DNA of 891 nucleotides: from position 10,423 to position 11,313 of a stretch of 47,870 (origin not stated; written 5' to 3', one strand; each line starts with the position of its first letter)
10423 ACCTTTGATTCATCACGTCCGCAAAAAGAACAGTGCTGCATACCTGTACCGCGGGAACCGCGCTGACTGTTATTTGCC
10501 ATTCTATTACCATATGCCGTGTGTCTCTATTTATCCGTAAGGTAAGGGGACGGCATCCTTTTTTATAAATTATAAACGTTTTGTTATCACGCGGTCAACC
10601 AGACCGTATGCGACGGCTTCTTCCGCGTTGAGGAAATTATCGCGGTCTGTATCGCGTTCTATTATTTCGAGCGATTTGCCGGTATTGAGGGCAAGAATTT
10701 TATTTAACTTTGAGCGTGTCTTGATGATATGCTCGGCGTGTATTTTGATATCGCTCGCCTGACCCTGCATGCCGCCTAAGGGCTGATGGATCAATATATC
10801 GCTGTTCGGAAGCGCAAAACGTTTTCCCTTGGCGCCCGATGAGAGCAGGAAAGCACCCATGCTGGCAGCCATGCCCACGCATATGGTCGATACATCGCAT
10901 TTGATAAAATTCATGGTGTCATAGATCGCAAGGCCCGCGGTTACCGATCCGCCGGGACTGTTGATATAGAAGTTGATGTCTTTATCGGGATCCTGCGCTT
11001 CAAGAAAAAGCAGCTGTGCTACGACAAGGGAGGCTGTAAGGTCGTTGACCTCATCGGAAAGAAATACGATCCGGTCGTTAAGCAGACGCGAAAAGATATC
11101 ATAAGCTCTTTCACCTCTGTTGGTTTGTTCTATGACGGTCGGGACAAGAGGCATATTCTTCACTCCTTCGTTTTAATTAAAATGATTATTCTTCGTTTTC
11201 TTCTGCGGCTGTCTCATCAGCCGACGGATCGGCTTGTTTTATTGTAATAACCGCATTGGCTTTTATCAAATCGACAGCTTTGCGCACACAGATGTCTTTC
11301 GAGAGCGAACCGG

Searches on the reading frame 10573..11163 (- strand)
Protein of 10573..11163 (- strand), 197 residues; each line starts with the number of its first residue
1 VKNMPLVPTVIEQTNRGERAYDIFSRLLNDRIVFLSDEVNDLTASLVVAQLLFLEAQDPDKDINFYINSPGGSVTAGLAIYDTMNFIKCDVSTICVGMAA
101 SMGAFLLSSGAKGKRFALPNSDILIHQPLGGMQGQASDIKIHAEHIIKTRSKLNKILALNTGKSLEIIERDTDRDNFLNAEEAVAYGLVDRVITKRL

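Call 60: search_protein_families(library=pfam, proteins=[window:10573-11163:-], max_evalue=0.00001)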
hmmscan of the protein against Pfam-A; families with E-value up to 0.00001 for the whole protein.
window:10573-11163:- (197 aa): 1 family
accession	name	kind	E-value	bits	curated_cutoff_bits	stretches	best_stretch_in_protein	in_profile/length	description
PF00574.28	CLP_protease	-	7.8e-85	283.8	20.2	1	16-195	2-181/182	Clp protease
